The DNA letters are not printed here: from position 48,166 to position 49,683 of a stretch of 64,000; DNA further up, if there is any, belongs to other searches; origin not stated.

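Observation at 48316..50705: Zinc-ribbon protein + Toprim/DUF4435-like protein pair, translationally welded to a Pycsar-like module: candidate undescribed defence architecture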

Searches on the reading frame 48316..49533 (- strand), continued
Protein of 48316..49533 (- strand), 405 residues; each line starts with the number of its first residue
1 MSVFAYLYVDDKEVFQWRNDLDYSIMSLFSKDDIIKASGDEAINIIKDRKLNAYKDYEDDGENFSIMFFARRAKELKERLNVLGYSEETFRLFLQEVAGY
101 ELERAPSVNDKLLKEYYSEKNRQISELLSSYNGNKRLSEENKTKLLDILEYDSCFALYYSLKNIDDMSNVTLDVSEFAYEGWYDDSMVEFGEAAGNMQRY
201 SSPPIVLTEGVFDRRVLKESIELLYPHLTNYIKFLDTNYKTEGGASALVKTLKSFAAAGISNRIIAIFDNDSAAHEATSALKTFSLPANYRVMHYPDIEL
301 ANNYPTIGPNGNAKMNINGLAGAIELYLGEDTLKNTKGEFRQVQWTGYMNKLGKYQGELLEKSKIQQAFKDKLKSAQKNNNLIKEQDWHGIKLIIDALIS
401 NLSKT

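Call 77: search_dna_similar(query=window:48316-49533:-, collection=phages, mode=protein, max_evalue=0.001, max_rows=15)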
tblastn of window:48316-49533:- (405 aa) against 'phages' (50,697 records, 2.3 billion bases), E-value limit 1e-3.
Records with a match: 1; places in all: 1; records where one place covers at least 80% of the query: 0.
Best place of each record, by identity: <60% 1.
By first word of the organism name: Bacteriophage 1.
By host as written in the record: - 1.
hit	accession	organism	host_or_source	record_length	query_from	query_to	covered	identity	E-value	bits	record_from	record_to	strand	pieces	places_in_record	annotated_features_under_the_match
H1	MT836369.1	Bacteriophage sp.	human fecal samples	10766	189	373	46%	39.6%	1e-34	142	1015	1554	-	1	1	record has no annotation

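Call 78: search_dna_similar(query=window:48316-49533:-, collection=plasmids, mode=protein, max_evalue=0.00001, max_rows=25)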
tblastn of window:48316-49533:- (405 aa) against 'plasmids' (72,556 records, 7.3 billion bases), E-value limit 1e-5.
Records with a match: 50; places in all: 50; records where one place covers at least 80% of the query: 14.
Best place of each record, by identity: <60% 50.
By first word of the organism name: Streptomyces 8; Aeromonas 7; Sinorhizobium 4; Leptospira 3; Xanthomonas 3; Rhizobium 2; Methylocella 2; Arcobacter 2; Micrococcus 1; Yersinia 1; and 17 more.
By predicted mobility (MOB-suite, as given by PLSDB): non-mobilizable 26; conjugative 16; mobilizable 8.
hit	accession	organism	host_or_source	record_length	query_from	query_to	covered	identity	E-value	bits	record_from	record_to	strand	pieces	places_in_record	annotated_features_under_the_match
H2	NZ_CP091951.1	Leptospira noguchii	Bos taurus,Cell culture,urine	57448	1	398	98%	32.2%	2e-50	189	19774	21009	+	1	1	HEPN/Toprim-associated domain-containing protein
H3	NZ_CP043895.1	Leptospira interrogans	Homo sapiens,cell culture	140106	1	398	98%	31.7%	4e-50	188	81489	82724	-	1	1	HEPN/Toprim-associated domain-containing protein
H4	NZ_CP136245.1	Leptospira interrogans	Canis lupus familiaris,urine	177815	1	398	98%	31.7%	4e-50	188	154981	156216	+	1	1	HEPN/Toprim-associated domain-containing protein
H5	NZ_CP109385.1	Streptomyces sp. NBC_01544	-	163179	7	399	97%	30.7%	3e-47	180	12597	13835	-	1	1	hypothetical protein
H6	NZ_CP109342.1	Streptomyces anulatus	-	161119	44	399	88%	33.3%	2e-54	201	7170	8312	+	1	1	hypothetical protein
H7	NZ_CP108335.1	Streptomyces virginiae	-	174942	71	399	81%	34.7%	3e-43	169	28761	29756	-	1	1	HEPN/Toprim-associated domain-containing protein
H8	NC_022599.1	Micrococcus sp. V7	-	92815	18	364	86%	28.9%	2e-35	146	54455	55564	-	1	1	hypothetical protein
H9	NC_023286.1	Streptomyces sp. F12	-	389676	58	403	85%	28.7%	1e-27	122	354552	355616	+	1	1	HEPN/Toprim-associated domain-containing protein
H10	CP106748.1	Streptomyces sp. AD2-2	cell culture,topsoil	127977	202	399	49%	45.0%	1e-24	219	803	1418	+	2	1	hypothetical protein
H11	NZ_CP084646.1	Yersinia ruckeri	Pike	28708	98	404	76%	27.4%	4e-20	100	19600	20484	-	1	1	HEPN/Toprim-associated domain-containing protein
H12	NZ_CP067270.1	Escherichia coli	cell culture,waste water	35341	98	404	76%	27.4%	4e-20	100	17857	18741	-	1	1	HEPN/Toprim-associated domain-containing protein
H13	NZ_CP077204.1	Aeromonas sp. FDAARGOS 1402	-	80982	69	399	82%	25.4%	2e-19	99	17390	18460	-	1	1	HEPN/Toprim-associated domain-containing protein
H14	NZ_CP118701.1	Aeromonas hydrophila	Homo sapiens,cell culture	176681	69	399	82%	25.4%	2e-19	99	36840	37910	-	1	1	HEPN/Toprim-associated domain-containing protein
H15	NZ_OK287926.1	Aeromonas caviae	-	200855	69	399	82%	25.4%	2e-19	99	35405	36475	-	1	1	HEPN/Toprim-associated domain-containing protein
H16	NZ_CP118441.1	Aeromonas caviae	Homo sapiens,cell culture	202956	69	399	82%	25.4%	2e-19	99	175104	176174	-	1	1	HEPN/Toprim-associated domain-containing protein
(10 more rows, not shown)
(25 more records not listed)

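Call 80: get_annotated_region(hit=H12, flank=5000)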
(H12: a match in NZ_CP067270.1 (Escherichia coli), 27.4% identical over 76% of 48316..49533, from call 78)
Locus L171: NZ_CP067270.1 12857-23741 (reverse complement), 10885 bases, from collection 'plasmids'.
description: Escherichia coli strain ABW_S38 plasmid pABW_S38e, complete sequence
organism: Escherichia coli (NCBI taxid 562)
taxonomy: Bacteria; Pseudomonadota; Gammaproteobacteria; Enterobacterales; Enterobacteriaceae; Escherichia; Escherichia coli
host: -; source: cell culture,waste water; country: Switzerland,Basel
typing (MOB-suite, as given by PLSDB): conjugative; replicon IncX7; relaxase MOBP; mating-pair formation MPF_T
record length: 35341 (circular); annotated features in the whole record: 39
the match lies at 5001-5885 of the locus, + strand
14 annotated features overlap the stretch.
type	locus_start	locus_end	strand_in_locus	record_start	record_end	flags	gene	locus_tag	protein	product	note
CDS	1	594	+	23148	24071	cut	-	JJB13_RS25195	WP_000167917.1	cation diffusion facilitator family transporter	-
CDS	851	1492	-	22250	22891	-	-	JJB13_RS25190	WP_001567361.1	recombinase family protein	-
CDS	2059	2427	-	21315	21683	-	-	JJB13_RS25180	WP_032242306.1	hypothetical protein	-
CDS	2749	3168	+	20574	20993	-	-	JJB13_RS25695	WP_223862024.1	hypothetical protein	-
CDS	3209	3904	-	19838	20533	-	-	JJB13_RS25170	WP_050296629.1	nucleotidyl transferase AbiEii/AbiGii toxin family protein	-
CDS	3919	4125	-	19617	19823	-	-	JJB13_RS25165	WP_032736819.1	hypothetical protein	-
CDS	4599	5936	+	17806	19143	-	-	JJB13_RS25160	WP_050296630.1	HEPN/Toprim-associated domain-containing protein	-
CDS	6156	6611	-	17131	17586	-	-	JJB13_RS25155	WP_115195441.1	H-NS family nucleoid-associated regulatory protein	GO:0006355 - regulation of DNA-templated transcription [Evidence IEA]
CDS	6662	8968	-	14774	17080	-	topB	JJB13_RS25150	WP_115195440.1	type IA DNA topoisomerase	GO:0006265 - DNA topological change [Evidence IEA]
CDS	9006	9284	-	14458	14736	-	-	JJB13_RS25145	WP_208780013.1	hypothetical protein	-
CDS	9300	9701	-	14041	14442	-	-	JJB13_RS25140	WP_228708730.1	thermonuclease family protein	-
CDS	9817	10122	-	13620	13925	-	-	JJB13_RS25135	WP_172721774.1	TrbM/KikA/MpfK family conjugal transfer protein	-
CDS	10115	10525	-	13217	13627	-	-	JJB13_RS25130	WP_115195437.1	cag pathogenicity island Cag12 family protein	-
CDS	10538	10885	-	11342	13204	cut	-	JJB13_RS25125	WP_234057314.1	type IV secretory system conjugative DNA transfer family protein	-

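Call 81: get_annotated_region(hit=H2, flank=5000)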
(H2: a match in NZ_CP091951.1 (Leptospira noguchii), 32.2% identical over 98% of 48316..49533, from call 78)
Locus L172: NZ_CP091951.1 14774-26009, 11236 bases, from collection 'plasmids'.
description: Leptospira noguchii strain IP1611024 plasmid p3_LIP1611024, complete sequence
organism: Leptospira noguchii (NCBI taxid 28182)
taxonomy: Bacteria; Spirochaetota; Spirochaetia; Leptospirales; Leptospiraceae; Leptospira; Leptospira noguchii
host: -; source: Bos taurus,Cell culture,urine; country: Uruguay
typing (MOB-suite, as given by PLSDB): non-mobilizable; replicon rep_cluster_216
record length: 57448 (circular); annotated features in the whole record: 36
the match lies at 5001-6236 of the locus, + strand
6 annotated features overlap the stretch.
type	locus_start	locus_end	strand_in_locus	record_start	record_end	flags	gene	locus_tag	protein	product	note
CDS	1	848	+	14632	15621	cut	-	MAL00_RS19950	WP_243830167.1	DUF1016 N-terminal domain-containing protein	-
CDS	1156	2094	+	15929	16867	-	-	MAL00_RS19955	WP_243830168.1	Rpn family recombination-promoting nuclease/putative transposase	-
CDS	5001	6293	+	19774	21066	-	-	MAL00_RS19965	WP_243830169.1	HEPN/Toprim-associated domain-containing protein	-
CDS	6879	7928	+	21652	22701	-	-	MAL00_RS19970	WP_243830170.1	site-specific integrase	GO:0015074 - DNA integration [Evidence IEA]; GO:0006310 - DNA recombination [Evidence IEA]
CDS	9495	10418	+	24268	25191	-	-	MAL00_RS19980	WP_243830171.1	FlgO family outer membrane protein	-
CDS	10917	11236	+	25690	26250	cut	-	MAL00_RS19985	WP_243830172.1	sce7726 family protein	-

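Call 82: get_annotated_region(hit=H13, flank=5000)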
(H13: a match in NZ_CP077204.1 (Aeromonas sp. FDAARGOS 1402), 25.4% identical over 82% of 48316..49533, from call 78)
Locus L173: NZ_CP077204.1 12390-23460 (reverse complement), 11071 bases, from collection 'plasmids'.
description: Aeromonas sp. FDAARGOS 1402 plasmid unnamed3
organism: Aeromonas sp. FDAARGOS 1402 (NCBI taxid 2778051)
taxonomy: Bacteria; Pseudomonadota; Gammaproteobacteria; Aeromonadales; Aeromonadaceae; Aeromonas; Aeromonas sp. FDAARGOS 1402
host: -; source: -; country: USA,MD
typing (MOB-suite, as given by PLSDB): non-mobilizable; replicon rep_cluster_1332
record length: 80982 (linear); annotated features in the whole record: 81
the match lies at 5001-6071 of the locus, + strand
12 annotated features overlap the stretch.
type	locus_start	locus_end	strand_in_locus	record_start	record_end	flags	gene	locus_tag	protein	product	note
CDS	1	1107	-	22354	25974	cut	-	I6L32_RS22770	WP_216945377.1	curculin (mannose-binding) lectin protein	-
CDS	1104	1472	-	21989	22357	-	-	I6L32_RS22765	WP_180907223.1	hypothetical protein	-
CDS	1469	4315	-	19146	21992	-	-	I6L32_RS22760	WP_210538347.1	tape measure protein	-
CDS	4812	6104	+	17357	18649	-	-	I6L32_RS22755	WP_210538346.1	HEPN/Toprim-associated domain-containing protein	-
CDS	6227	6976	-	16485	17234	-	-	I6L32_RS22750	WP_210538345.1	hypothetical protein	-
CDS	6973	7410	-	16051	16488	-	-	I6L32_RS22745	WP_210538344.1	hypothetical protein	-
CDS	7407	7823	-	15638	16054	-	-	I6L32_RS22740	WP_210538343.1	phage protein Gp36 family protein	-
CDS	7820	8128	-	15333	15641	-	-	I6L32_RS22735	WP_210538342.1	hypothetical protein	-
CDS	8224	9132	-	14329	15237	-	-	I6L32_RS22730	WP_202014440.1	Mu-like prophage major head subunit gpT family protein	-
CDS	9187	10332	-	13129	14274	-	-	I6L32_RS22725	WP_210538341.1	phage protease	-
CDS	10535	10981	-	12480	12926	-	-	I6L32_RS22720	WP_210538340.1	phage virion morphogenesis protein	GO:0016032 - viral process [Evidence IEA]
CDS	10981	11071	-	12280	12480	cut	-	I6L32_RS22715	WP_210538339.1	hypothetical protein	-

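Call 84: search_solved_structures(query=A1, max_evalue=1, show_alignments=3)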
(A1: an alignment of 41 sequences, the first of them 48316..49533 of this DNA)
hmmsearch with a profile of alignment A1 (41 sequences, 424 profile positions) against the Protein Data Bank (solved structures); distinct sequences matched with E-value up to 1: 4.
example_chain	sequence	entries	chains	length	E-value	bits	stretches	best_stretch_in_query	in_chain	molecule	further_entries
6w2q_A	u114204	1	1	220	0.13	14.8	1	56-137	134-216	Junction 34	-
3qo2_A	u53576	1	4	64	0.84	12.2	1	355-397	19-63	M-phase phosphoprotein 8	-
9h77_C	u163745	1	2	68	0.88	12.1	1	355-397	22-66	M-phase phosphoprotein 8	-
3lwe_A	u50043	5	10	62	0.97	12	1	355-397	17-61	M-phase phosphoprotein 8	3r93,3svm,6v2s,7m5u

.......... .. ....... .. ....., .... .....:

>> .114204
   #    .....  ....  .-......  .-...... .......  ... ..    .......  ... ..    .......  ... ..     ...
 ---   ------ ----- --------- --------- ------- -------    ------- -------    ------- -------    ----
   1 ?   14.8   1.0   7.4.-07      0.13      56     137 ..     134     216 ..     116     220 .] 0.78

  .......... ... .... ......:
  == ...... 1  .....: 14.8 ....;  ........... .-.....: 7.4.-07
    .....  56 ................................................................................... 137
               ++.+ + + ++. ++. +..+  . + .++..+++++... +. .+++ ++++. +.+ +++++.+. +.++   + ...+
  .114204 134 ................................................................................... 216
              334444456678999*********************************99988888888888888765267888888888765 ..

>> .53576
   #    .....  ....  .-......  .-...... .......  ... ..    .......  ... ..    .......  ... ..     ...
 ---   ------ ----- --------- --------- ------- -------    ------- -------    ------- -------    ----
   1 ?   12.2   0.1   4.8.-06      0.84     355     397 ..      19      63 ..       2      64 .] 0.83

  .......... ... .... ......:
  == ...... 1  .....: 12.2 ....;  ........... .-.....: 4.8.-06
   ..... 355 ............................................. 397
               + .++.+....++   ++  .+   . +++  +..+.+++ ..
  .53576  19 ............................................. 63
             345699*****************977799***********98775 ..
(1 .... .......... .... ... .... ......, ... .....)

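Call 96: search_protein_families(library=padloc, alignment_id=A4, max_evalue=0.00001)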
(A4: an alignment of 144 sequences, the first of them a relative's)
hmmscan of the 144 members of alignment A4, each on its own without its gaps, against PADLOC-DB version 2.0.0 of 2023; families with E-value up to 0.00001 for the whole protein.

A. member 1, L009:3957-4832:+ (291 aa): 0 families

B. families by the number of members that match (of 144 scanned): 105 families (the first 25 are shown)
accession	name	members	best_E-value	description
PDLC04135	mad3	5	1.3e-26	mads_3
PDLC04140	mad8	4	5.6e-12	mads_8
PDLC03859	LmuB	3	6.5e-126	-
PDLC03863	LmuB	3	3.6e-23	-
PDLC04774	PDC-M68B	2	2.1e-144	-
PDLC03955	RmrA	1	8.9e-182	-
PDLC00401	SduA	1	1.5e-154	DUF4263 domain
PDLC04851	PDC-S05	1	1.1e-141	-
PDLC04946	PDC-S18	1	3.6e-139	-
PDLC04853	PDC-S05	1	3.8e-138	-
PDLC04852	PDC-S05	1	1.1e-136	-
PDLC04843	PDC-S05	1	5.7e-128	-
PDLC04868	PDC-S05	1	1.3e-127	-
PDLC04871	PDC-S05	1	7.8e-115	-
PDLC04864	PDC-S05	1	1.5e-108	-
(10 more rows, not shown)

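Call 98: find_encoding_contigs(protein=P0005, flank=6000, max_places=2)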
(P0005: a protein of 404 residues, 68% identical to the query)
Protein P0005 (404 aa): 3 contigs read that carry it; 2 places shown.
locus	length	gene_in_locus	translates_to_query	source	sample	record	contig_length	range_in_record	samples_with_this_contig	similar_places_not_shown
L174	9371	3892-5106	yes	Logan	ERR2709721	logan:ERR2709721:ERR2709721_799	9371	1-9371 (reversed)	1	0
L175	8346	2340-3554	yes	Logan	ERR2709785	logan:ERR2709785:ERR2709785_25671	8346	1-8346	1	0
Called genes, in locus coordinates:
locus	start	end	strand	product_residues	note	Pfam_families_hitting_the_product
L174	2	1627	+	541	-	?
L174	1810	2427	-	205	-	PF26732:PhoA-like_N (faint), PF01797:Y1_Tnp (weak)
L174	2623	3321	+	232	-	PF18728:HEPN_AbiV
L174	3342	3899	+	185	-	-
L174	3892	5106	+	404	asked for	PF18871:HEPN_Toprim_N (faint)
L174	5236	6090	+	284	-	PF20247:DUF6602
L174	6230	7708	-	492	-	PF01292:Ni_hydr_CYTB, PF00174:Oxidored_molyb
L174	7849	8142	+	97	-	-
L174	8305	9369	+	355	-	?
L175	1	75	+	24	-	?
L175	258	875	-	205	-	PF26732:PhoA-like_N (faint), PF01797:Y1_Tnp (weak)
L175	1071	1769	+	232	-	PF18728:HEPN_AbiV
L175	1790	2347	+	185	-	-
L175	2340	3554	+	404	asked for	PF18871:HEPN_Toprim_N (faint)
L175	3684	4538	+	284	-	PF20247:DUF6602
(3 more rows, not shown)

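Call 99: find_encoding_contigs(protein=P0008, flank=6000, max_places=2)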
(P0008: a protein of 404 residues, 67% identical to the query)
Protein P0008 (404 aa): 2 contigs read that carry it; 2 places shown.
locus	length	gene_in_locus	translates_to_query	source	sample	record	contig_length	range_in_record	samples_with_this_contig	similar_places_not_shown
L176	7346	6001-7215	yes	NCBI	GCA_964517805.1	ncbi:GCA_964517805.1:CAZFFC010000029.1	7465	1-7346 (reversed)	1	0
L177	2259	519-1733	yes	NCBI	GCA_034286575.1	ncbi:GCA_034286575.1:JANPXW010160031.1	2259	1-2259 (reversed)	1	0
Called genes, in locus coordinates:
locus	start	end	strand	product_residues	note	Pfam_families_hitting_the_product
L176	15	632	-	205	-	PF20901:Sf6_terminase (weak)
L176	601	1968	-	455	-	PF02195:ParB_N, PF01555:N6_N4_Mtase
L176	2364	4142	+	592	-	PF20693:YobI-ATPase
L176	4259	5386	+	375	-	-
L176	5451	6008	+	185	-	-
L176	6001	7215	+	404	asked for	PF18871:HEPN_Toprim_N (weak)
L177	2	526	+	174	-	?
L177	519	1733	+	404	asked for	PF18871:HEPN_Toprim_N (weak)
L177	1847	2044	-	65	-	-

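Call 100: find_encoding_contigs(protein=P0015, flank=6000, max_places=2)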
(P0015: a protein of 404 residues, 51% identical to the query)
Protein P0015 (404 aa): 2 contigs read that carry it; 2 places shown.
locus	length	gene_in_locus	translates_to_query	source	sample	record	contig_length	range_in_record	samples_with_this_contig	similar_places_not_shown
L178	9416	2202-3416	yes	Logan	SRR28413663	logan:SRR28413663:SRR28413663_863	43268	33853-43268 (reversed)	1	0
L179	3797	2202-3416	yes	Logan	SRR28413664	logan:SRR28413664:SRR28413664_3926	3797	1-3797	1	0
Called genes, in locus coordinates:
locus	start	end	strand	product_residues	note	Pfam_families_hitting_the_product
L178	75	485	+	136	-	PF05656:DUF805 (weak)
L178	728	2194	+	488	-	PF00078:RVT_1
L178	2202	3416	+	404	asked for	-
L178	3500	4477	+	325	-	PF02016:Peptidase_S66, PF17676:Peptidase_S66C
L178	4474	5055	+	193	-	PF00300:His_Phos_1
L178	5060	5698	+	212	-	-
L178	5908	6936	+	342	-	PF14213:DUF4325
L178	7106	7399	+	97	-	PF02583:Trns_repr_metal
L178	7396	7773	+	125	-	PF03713:DUF305, PF13628:DUF4142, PF03713:DUF305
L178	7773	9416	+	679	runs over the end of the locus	PF00122:E1-E2_ATPase, PF00702:Hydrolase, PF13419:HAD_2, PF12710:HAD (weak), PF08282:Hydrolase_3 (weak)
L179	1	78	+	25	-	?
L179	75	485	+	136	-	PF05656:DUF805 (weak)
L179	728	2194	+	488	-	PF00078:RVT_1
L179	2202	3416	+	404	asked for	-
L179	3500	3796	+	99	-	?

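Call 103: search_protein_families(library=pfam, alignment_id=A1, max_evalue=0.01)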
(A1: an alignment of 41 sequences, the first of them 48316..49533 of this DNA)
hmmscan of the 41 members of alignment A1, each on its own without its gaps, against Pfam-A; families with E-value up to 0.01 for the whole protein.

A. member 1, window:48316-49533:- (405 aa): 1 family
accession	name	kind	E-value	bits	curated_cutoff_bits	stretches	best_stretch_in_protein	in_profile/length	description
PF18871.6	HEPN_Toprim_N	-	0.00041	20.8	25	1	47-96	32-83/223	HEPN/Toprim N-terminal domain 1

B. families by the number of members that match (of 41 scanned): 2 families
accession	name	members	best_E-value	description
PF18871.6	HEPN_Toprim_N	39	9.4e-24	HEPN/Toprim N-terminal domain 1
PF20469.4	OLD-like_TOPRIM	1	0.0083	Overcoming lysogenization defect protein-like, TOPRIM domain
